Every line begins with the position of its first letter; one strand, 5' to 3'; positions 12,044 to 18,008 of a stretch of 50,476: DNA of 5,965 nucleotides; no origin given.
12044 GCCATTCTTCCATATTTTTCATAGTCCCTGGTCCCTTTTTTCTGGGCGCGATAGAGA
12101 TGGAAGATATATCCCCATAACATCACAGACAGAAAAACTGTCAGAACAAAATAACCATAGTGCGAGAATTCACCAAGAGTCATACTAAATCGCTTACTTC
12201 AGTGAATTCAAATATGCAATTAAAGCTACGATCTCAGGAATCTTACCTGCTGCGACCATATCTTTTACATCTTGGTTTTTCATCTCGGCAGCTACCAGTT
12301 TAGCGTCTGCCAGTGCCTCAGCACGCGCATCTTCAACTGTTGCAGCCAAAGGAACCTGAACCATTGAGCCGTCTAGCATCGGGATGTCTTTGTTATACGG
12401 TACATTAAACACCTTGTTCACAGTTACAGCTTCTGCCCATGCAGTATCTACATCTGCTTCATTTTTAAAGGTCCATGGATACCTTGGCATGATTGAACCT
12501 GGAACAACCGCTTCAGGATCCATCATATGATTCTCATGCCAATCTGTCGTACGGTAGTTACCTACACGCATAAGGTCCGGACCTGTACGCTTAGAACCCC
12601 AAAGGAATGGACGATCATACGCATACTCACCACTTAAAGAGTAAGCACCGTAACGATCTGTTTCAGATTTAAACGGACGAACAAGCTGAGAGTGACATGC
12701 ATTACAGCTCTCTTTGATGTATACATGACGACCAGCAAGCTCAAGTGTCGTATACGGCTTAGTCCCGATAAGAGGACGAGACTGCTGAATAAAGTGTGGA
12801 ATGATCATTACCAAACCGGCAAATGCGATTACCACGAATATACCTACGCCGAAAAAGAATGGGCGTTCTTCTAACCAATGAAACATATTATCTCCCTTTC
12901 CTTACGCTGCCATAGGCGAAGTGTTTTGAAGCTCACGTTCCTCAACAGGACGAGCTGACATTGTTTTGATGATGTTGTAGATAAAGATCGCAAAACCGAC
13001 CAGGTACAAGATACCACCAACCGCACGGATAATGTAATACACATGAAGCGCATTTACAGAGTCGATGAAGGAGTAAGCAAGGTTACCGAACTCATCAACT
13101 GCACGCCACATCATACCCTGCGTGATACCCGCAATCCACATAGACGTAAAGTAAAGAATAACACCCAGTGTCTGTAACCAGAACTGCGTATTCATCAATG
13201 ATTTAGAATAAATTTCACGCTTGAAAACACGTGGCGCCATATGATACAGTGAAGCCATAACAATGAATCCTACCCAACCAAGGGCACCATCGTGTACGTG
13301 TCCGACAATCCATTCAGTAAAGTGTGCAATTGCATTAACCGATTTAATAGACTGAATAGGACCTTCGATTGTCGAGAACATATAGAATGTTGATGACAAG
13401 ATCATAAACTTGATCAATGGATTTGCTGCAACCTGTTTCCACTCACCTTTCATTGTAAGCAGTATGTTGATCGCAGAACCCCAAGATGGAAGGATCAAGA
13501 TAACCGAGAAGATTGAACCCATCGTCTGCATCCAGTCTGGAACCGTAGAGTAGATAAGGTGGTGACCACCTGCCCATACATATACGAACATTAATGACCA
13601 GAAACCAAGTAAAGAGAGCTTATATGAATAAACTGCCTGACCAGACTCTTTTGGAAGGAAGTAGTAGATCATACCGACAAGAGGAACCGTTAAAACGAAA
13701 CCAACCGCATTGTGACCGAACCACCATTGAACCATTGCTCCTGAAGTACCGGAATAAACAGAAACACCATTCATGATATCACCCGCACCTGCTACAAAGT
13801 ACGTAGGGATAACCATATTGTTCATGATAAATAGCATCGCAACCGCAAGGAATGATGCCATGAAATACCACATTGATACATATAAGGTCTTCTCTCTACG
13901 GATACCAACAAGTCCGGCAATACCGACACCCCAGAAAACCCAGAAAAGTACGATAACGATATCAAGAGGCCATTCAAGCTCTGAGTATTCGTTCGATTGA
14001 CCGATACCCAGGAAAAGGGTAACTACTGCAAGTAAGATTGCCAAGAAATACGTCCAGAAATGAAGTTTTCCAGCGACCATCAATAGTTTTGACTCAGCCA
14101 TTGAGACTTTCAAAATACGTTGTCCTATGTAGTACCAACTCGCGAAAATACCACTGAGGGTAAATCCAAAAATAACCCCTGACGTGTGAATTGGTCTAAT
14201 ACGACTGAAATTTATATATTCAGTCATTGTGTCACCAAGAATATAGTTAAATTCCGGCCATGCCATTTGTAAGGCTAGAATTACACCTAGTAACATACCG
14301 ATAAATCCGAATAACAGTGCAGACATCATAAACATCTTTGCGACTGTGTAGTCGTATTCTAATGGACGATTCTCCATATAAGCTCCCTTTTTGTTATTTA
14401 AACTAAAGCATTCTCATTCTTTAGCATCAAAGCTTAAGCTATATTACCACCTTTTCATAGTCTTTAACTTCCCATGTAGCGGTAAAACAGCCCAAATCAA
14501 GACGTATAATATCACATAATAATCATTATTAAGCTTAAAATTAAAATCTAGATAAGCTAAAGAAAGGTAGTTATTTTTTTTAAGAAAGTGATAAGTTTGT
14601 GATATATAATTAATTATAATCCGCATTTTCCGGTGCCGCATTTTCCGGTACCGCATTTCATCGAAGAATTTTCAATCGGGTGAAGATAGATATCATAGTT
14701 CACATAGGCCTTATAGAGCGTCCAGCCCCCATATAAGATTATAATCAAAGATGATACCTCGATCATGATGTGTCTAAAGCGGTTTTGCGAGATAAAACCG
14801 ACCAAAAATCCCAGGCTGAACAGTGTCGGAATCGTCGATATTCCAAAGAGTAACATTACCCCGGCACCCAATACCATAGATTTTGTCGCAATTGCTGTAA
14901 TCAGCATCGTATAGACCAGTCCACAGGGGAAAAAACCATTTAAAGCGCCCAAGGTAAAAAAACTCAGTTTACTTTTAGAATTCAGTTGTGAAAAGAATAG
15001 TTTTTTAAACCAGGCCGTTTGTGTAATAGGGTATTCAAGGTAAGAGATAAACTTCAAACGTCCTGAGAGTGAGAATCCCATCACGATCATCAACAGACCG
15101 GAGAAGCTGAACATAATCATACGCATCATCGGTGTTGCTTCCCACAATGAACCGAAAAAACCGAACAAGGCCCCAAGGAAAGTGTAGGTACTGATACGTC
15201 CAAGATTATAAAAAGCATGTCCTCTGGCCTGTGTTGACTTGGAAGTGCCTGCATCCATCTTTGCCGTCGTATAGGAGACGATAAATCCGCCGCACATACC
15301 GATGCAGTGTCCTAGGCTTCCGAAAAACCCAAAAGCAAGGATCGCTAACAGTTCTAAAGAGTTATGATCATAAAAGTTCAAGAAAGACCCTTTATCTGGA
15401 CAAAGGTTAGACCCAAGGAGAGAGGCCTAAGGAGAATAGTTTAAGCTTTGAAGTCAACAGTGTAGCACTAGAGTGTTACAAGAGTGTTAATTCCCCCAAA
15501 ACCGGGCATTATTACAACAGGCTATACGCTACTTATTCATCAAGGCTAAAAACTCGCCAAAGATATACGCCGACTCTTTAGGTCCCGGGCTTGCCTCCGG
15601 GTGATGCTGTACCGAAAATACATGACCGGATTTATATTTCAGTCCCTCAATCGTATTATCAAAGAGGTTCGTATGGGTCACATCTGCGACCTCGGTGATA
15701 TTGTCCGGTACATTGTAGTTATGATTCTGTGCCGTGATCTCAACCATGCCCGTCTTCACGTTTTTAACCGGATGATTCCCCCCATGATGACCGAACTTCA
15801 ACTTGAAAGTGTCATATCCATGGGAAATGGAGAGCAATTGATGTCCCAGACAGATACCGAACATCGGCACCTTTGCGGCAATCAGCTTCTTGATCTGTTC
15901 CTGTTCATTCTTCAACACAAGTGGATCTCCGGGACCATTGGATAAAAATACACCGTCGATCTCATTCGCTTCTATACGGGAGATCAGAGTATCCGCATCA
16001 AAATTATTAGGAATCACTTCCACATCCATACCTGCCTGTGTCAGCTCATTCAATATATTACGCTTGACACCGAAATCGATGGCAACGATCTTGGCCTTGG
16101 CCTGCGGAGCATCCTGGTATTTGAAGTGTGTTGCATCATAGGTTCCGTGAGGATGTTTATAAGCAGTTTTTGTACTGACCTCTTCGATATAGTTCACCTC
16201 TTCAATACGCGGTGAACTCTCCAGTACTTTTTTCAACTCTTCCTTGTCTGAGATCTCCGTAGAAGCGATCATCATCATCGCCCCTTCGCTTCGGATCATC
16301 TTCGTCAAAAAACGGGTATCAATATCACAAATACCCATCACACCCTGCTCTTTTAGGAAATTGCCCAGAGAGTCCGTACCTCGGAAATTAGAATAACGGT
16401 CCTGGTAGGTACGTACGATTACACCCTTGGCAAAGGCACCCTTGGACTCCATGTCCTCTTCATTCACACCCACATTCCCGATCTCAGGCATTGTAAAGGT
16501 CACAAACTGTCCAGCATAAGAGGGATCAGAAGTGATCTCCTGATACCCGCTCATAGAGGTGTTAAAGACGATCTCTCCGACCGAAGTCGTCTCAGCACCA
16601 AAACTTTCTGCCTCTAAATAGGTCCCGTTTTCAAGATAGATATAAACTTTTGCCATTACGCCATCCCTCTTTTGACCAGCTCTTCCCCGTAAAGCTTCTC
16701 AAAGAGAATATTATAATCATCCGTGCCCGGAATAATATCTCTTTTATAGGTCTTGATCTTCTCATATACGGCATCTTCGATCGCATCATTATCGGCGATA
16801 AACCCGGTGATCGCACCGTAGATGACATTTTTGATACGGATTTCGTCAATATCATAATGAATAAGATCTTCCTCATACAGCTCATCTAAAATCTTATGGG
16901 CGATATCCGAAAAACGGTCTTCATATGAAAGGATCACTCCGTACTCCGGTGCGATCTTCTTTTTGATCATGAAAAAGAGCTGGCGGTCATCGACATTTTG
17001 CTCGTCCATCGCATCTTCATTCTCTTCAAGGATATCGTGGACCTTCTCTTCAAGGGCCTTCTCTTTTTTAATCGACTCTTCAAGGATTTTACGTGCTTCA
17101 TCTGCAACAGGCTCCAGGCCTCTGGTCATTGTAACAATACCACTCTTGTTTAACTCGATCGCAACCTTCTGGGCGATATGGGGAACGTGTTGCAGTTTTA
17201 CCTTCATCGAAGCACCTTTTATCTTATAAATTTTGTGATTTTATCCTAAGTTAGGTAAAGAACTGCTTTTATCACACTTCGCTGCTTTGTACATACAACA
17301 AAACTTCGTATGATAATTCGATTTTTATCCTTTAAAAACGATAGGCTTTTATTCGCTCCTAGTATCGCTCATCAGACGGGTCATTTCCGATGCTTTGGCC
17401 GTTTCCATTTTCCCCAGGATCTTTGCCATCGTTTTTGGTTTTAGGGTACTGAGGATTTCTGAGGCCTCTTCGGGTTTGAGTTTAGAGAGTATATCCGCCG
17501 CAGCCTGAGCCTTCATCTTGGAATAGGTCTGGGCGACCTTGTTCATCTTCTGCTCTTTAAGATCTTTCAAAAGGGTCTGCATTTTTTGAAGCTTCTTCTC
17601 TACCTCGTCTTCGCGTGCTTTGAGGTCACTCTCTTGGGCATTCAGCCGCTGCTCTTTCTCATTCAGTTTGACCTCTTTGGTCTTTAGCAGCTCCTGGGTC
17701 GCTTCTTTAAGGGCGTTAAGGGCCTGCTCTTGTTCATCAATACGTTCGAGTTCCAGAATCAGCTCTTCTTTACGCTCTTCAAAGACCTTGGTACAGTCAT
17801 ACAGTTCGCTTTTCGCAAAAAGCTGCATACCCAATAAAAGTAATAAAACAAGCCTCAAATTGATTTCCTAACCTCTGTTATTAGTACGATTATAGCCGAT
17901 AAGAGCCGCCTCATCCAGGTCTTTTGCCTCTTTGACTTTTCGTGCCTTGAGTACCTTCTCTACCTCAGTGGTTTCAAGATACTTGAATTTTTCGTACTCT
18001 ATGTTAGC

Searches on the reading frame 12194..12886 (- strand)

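Call 44: search_protein_families(library=pfam, proteins=[window:12194-12886:-], max_evalue=0.00001)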
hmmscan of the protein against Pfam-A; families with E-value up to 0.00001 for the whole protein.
window:12194-12886:- (230 aa): 1 family
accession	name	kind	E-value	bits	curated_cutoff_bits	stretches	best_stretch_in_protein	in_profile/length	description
PF02433.20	FixO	-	2e-83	279.7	29.6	1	3-229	2-215/219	Cytochrome C oxidase, mono-heme subunit/FixO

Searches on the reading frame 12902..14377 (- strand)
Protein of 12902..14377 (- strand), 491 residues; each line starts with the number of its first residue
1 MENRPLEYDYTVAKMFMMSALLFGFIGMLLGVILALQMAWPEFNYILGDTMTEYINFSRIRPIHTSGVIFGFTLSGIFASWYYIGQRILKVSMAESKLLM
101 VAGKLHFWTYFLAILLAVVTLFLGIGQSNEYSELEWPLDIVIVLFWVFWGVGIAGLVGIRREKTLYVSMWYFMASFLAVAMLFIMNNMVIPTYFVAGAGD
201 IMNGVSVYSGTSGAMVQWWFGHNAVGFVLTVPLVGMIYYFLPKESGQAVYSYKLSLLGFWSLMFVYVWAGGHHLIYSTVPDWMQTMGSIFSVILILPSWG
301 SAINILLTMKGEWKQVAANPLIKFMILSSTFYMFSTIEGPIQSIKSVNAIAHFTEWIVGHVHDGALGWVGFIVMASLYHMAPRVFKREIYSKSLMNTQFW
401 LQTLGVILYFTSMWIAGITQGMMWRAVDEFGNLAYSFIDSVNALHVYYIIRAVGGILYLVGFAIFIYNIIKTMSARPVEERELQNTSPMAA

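Call 44: search_protein_families(library=pfam, proteins=[window:12902-14377:-], max_evalue=0.00001)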
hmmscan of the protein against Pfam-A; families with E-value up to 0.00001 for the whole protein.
window:12902-14377:- (491 aa): 1 family
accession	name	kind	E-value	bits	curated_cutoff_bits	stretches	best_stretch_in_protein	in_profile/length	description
PF00115.25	COX1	-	9.1e-103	344.9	34.8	1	12-457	2-436/436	Cytochrome C and Quinol oxidase polypeptide I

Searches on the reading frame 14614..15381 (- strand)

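Call 44: search_protein_families(library=pfam, proteins=[window:14614-15381:-], max_evalue=0.00001)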
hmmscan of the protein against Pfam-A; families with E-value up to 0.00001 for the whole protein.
window:14614-15381:- (255 aa): 1 family
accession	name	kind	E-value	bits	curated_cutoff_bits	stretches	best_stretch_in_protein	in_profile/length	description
PF13386.12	DsbD_2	-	1.3e-46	159.5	24.9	1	14-220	2-199/199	Cytochrome C biogenesis protein transmembrane region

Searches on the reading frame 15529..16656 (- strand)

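Call 58: search_protein_families(library=pfam, proteins=[window:15529-16656:-], max_evalue=0.00001)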
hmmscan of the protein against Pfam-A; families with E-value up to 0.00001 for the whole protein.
window:15529-16656:- (375 aa): 3 families
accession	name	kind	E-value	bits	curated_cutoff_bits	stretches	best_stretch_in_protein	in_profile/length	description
PF00988.28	CPSase_sm_chain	-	2.8e-49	166.6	27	1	7-129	2-124/126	Carbamoyl-phosphate synthase small chain, CPSase domain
PF00117.34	GATase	-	3.5e-46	157.7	22.8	1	192-370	2-188/190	Glutamine amidotransferase class-I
PF07722.19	Peptidase_C26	-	1.8e-06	28.4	20.5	0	255-354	98-219/219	Peptidase C26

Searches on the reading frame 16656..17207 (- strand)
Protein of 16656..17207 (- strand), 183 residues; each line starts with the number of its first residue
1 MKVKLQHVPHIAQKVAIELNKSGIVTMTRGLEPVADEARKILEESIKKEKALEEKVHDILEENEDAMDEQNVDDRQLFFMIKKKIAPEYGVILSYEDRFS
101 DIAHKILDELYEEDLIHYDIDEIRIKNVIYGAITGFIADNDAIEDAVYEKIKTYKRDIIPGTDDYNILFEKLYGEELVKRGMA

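Call 58: search_protein_families(library=pfam, proteins=[window:16656-17207:-], max_evalue=0.00001)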
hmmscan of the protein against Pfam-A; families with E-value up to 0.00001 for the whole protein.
window:16656-17207:- (183 aa): 1 family
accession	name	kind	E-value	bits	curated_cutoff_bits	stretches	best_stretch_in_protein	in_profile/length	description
PF04368.18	DUF507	-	5.1e-69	232.3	24.7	1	1-182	1-182/182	Protein of unknown function (DUF507)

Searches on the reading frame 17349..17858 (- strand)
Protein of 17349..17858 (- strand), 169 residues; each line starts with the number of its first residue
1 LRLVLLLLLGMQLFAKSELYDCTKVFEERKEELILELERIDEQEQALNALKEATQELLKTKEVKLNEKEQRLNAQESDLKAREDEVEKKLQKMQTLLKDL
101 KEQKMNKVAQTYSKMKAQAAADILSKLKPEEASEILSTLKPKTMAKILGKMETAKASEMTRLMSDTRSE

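Call 58: search_protein_families(library=pfam, proteins=[window:17349-17858:-], max_evalue=0.00001)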
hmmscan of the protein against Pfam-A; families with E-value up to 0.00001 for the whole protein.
window:17349-17858:- (169 aa): 1 family
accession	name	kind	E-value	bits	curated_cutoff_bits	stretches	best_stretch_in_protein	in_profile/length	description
PF03448.22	MgtE_N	-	8.6e-07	29.9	25.9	1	104-165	14-75/102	MgtE intracellular N domain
